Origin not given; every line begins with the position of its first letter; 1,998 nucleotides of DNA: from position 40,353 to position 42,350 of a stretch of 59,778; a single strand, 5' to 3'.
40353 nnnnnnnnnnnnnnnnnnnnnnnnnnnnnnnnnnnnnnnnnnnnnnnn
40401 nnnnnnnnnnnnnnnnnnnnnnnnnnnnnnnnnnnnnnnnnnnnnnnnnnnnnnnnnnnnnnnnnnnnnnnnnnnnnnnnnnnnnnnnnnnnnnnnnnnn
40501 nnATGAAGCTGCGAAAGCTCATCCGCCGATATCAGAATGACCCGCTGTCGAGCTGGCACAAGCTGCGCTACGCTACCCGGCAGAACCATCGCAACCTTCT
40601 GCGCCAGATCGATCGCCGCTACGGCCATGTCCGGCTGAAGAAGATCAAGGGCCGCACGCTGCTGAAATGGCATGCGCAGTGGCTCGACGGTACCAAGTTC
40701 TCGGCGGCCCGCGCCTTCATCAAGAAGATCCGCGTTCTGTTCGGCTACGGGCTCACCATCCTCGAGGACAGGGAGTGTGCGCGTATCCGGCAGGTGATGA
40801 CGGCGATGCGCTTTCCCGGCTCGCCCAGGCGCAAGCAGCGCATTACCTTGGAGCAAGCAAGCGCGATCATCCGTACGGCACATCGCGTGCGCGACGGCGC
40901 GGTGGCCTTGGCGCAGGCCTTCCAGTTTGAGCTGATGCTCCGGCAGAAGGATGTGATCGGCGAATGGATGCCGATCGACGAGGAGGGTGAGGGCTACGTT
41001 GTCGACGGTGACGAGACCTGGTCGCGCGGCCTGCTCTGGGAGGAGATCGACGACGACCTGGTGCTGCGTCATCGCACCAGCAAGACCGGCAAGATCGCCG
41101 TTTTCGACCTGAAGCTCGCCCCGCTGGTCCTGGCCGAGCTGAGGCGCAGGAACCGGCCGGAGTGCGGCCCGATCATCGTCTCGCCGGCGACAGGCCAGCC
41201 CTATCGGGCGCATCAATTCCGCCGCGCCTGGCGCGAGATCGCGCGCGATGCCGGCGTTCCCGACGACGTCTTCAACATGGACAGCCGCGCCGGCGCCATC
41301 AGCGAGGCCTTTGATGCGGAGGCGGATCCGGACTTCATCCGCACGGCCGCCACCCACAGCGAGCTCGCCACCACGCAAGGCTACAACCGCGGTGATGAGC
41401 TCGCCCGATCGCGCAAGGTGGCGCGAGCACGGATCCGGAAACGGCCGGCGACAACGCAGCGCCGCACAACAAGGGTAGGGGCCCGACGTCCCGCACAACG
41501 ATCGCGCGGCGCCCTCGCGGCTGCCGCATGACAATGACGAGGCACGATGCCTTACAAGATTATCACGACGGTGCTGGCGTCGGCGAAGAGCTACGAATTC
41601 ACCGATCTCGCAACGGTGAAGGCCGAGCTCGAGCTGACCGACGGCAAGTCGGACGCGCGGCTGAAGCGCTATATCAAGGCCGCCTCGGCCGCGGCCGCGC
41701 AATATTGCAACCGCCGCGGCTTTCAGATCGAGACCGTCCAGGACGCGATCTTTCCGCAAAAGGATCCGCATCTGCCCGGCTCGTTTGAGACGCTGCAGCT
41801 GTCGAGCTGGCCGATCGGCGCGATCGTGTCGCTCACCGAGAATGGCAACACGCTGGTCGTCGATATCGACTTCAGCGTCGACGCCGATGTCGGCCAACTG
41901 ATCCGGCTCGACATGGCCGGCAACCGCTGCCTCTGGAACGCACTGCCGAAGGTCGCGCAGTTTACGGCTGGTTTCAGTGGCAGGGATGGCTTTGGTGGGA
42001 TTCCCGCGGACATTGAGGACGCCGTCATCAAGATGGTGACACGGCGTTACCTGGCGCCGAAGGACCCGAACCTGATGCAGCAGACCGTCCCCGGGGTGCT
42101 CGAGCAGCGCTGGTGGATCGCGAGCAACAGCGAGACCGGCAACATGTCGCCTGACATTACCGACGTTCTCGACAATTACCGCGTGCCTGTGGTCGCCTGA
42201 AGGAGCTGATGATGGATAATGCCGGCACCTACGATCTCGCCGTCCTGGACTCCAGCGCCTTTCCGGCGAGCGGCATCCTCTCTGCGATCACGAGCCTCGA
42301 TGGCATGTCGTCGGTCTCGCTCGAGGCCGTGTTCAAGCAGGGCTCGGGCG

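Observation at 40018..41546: Tyrosine-recombinase module nested inside the structural operon, divergent from an RHH plus 47-aa membrane-peptide pair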

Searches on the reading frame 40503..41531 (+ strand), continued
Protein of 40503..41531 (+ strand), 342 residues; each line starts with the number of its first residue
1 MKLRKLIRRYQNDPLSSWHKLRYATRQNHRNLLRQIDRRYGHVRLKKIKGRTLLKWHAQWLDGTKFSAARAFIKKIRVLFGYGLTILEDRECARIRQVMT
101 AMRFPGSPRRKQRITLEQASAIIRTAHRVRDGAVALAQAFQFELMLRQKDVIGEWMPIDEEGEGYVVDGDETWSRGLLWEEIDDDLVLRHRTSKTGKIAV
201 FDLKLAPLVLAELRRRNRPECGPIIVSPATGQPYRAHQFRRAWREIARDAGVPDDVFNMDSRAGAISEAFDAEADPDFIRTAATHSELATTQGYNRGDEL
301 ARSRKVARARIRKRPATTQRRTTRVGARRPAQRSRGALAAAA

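Call 65: fold_search(model_id=the predicted structure, library=pdb)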
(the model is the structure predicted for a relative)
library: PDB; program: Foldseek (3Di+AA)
matches with E <= 10: 110; with E <= 0.001: 26
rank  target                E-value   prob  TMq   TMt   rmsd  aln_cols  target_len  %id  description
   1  1z19_A                1.7e-07  1.00  0.61  0.74   5.3       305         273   16  Crystal structure of a lambda integrase(75-356) dimer bound to a COC' core site (released 2005-06-28)
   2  1z19_B                2.4e-07  1.00  0.62  0.73   6.6       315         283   17  Crystal structure of a lambda integrase(75-356) dimer bound to a COC' core site (released 2005-06-28)
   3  1p7d_A                2.8e-07  1.00  0.60  0.71   6.1       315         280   16  Crystal structure of the Lambda Integrase (residues 75-356) bound to DNA (released 2003-08-12)
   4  1z1b_B                6.0e-07  1.00  0.60  0.59   6.6       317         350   16  Crystal structure of a lambda integrase dimer bound to a COC' core site (released 2005-06-28)
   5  1z1b_A                6.4e-07  1.00  0.61  0.60   6.0       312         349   16  Crystal structure of a lambda integrase dimer bound to a COC' core site (released 2005-06-28)
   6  5j0n_E                8.2e-07  1.00  0.61  0.74   3.9       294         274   15  Lambda excision HJ intermediate (released 2017-02-08)
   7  5j0n_G                1.4e-06  1.00  0.60  0.60   4.1       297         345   15  Lambda excision HJ intermediate (released 2017-02-08)
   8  5j0n_F                2.1e-06  1.00  0.59  0.57   6.7       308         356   16  Lambda excision HJ intermediate (released 2017-02-08)
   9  1z1g_B                2.4e-06  1.00  0.61  0.62   3.7       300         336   15  Crystal structure of a lambda integrase tetramer bound to a Holliday junction (released 2005-06-28)
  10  5vfz                  3.1e-06  1.00  0.40  0.47  15.3       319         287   14  Integrase from mycobacterium phage Brujita (released 2018-04-18)
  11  1z1g_A                4.2e-06  1.00  0.59  0.58   7.1       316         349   16  Crystal structure of a lambda integrase tetramer bound to a Holliday junction (released 2005-06-28)
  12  5hxy_A                5.5e-06  1.00  0.36  0.43  16.8       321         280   14  Crystal structure of XerA recombinase (released 2017-02-01)
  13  5hxy_C                6.4e-06  1.00  0.35  0.43  17.0       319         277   14  Crystal structure of XerA recombinase (released 2017-02-01)
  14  6en0_A                6.7e-06  1.00  0.58  0.64   8.0       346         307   12  Structure of the Tn1549 transposon Integrase (aa 82-397) in complex with circular intermediate DNA (CI5-DNA) (released 2018-04-04)
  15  5hxy_B                7.1e-06  1.00  0.35  0.42  17.6       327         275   13  Crystal structure of XerA recombinase (released 2017-02-01)
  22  2a3v_C                6.1e-05  1.00  0.48  0.51   9.3       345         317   12  Structural basis for broad DNA-specificity in integron recombination (released 2006-05-02)
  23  2a3v_A                6.4e-05  1.00  0.50  0.54   6.9       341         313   12  Structural basis for broad DNA-specificity in integron recombination (released 2006-05-02)
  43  2a3v_B                3.0e-03  1.00  0.43  0.45  10.5       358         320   12  Structural basis for broad DNA-specificity in integron recombination (released 2006-05-02)
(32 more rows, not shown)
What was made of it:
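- On Tyrosine recombinase / phage integrase superfamily: Foldseek probability is 1.00 to lambda Int, Tn1549 Int, XerA, IntI, Cre and XerH, with TM up to 0.74 (call 65).
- Closest known: Lambda-type. Same: The core-binding plus catalytic fold gives the best structural match (call 65).
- Closest known: Simple two-domain tyrosine recombinases: Cre/loxP, XerC/D, integron integrase IntI. Different: Structurally these rank below lambda Int (call 65).
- Its best PDB matches are lambda Int 75-356 (1z19, 1p7d; TM 0.60-0.74), then Tn1549 Int, XerA, IntI and Cre (call 65). Two-domain architecture like Cre, Xer and IntI (call 65).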

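Call 70: search_protein_families(library=padloc, proteins=[window:40503-41531:+], max_evalue=0.01)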
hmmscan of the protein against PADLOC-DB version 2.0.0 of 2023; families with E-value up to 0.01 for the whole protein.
window:40503-41531:+ (342 aa): 0 families

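Call 80: find_encoding_contigs(protein=P0074, flank=10000, max_places=1)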
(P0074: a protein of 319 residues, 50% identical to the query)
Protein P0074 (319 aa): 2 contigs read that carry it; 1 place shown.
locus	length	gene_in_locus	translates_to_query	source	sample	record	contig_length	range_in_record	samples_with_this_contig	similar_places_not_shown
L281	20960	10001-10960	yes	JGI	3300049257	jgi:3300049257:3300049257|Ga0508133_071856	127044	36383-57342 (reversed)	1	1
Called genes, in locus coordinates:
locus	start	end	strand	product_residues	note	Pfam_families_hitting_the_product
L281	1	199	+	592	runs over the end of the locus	PF12571:Phage_tail_fib, PF10983:DUF2793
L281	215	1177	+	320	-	-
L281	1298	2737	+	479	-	PF04984:Phage_sheath_1, PF17482:Phage_sheath_1C (weak)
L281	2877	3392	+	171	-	PF04985:Phage_tube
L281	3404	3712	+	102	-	PF10109:Phage_TAC_7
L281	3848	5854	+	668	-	PF10145:PhageMin_Tail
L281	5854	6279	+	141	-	PF06995:Phage_P2_GpU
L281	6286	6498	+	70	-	PF05489:Phage_tail_X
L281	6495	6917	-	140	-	-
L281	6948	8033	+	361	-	PF05954:Phage_GPD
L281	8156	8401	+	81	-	-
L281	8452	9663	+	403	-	-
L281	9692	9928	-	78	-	-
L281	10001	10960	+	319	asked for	PF00589:Phage_integrase (weak)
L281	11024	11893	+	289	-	-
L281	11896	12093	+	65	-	-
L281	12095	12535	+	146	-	-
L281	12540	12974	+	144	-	-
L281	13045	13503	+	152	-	-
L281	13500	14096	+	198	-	-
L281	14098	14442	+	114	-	PF03330:DPBB_1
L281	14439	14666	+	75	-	-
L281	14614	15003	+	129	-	PF20137:BubE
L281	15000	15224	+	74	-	-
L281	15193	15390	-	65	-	-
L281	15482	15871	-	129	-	PF12840:HTH_20 (weak), PF09339:HTH_IclR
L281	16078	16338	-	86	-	-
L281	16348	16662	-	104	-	-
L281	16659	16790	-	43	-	-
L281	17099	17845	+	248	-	PF01694:Rhomboid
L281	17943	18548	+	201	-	PF00571:CBS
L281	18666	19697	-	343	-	PF01734:Patatin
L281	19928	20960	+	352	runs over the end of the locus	-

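Call 81: find_encoding_contigs(protein=P0039, flank=10000, max_places=1)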
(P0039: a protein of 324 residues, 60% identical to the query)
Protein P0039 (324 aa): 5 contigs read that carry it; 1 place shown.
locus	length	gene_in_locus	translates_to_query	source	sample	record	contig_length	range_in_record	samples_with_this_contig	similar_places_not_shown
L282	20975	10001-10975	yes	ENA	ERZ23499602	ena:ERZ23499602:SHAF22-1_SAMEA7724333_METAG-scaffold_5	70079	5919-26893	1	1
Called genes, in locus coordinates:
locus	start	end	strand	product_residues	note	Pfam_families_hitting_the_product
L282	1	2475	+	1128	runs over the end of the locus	PF01807:Zn_ribbon_DnaG (weak), PF23639:DUF7146, PF08706:D5_N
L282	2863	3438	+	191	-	PF02357:NusG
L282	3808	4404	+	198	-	-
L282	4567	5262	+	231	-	-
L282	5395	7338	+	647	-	PF05876:GpA_ATPase, PF20454:GpA_nuclease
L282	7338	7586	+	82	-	PF02831:gpW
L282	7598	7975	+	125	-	-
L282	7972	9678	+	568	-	-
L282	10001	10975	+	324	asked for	-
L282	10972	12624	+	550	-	PF05136:Phage_portal_2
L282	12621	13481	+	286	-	PF25145:NfeD1b_N (weak), PF01343:Peptidase_S49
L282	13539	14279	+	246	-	-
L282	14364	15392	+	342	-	-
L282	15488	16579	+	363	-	PF03864:Phage_cap_E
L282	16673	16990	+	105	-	-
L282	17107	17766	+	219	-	-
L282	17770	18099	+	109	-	PF09956:Phage_cement_2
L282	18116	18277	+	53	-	-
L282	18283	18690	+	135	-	PF05354:Phage_attach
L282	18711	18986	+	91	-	-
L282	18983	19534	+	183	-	-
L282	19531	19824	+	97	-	-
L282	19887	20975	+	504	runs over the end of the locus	PF04984:Phage_sheath_1, PF17482:Phage_sheath_1C (weak)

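Call 96: search_protein_families(library=phrogs, proteins=[L009:6759-7253:+, L009:7378-8703:+, L282:7598-7975:+, L282:7972-9678:+, L281:8156-8401:+, L281:8452-9663:+, L254:7907-8251:+, L250:4912-5364:+, L250:6255-8870:+, L251:8019-9827:+], max_evalue=0.001)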
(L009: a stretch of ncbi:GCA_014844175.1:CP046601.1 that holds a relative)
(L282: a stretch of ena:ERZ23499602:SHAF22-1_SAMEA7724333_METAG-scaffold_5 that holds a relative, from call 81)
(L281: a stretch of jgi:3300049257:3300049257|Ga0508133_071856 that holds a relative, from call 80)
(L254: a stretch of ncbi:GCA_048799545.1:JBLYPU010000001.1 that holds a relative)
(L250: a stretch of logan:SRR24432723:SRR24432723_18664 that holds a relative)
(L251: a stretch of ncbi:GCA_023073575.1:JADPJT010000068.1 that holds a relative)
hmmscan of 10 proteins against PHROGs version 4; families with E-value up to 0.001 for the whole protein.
L009:6759-7253:+ (164 aa): 0 families

L009:7378-8703:+ (441 aa): 1 family
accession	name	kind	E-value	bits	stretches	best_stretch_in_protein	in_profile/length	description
phrog_6102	-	moron, auxiliary metabolic gene and host takeover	1.1e-26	94.6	1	8-332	58-380/442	lipase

L282:7598-7975:+ (125 aa): 0 families

L282:7972-9678:+ (568 aa): 0 families

L281:8156-8401:+ (81 aa): 0 families

L281:8452-9663:+ (403 aa): 3 families
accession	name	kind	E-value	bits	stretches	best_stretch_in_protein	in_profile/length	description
phrog_8480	-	other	4.6e-42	145.8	1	44-396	80-448/528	lysophospholipase L1-like esterase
phrog_19495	-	unknown function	8.2e-33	114.9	1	131-395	347-618/629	-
phrog_26223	-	unknown function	1.1e-20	74.7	1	137-388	175-419/775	-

L254:7907-8251:+ (114 aa): 0 families

L250:4912-5364:+ (150 aa): 0 families

L250:6255-8870:+ (871 aa): 1 family
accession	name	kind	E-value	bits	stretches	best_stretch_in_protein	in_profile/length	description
phrog_584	-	tail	9.7e-06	26.5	1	283-361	13-88/218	major tail protein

L251:8019-9827:+ (602 aa): 0 families

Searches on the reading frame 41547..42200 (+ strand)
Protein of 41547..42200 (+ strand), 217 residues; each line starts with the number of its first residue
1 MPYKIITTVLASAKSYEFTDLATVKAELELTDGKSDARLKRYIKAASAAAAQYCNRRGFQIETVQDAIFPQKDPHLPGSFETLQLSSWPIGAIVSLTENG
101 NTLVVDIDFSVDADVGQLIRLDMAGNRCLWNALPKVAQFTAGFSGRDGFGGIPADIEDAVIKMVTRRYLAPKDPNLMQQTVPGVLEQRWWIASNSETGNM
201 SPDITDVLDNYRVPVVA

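Call 3: search_protein_families(library=pfam, proteins=[window:41547-42200:+], max_evalue=0.1)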
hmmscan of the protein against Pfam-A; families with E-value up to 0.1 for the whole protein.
window:41547-42200:+ (217 aa): 1 family
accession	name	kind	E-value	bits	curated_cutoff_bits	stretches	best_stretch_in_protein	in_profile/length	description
PF05135.19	Phage_connect_1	-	5.4e-06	27.2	21.2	1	20-66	3-45/101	Phage gp6-like head-tail connector protein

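Call 4: search_protein_families(library=phrogs, proteins=[window:41547-42200:+], max_evalue=0.01)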
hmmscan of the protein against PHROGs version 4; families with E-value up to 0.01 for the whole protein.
window:41547-42200:+ (217 aa): 3 families
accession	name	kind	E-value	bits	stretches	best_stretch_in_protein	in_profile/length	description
phrog_442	-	connector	1.1e-22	81.6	1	6-216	75-265/270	head-tail adaptor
phrog_40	-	connector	0.0044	17.5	1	19-57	42-80/201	head-tail adaptor Ad1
phrog_132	-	connector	0.0056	17.6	0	18-62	10-49/124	head-tail adaptor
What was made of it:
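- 41547..42200 (+): gp6-like head-tail connector gene, the right flank of the island. Phage_connect_1 27.2 bits and phrog_442 E = 1.1e-22 (calls 3, 4).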

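Call 15: find_related_loci(query=window:41547-42200:+, collection=genome_contigs, flank=10000)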
Query window:41547-42200:+ (217 aa) in genome_contigs; peptide patterns used: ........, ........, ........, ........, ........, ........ (x = any residue, [..] = any of these).
142 stretches matched a pattern, but none encodes a relative of the query by tblastn (E <= 1e-3).

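Call 90: find_related_loci(query=window:41547-42200:+, collection=viral_contigs, flank=8000)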
Query window:41547-42200:+ (217 aa) in viral_contigs; peptide patterns used: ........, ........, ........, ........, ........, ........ (x = any residue, [..] = any of these).
18 stretches matched a pattern, but none encodes a relative of the query by tblastn (E <= 1e-3).
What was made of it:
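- Tried and rejected: Connector protein as a probe: no relatives in GTDB genomes or IMG/VR (calls 15, 90).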
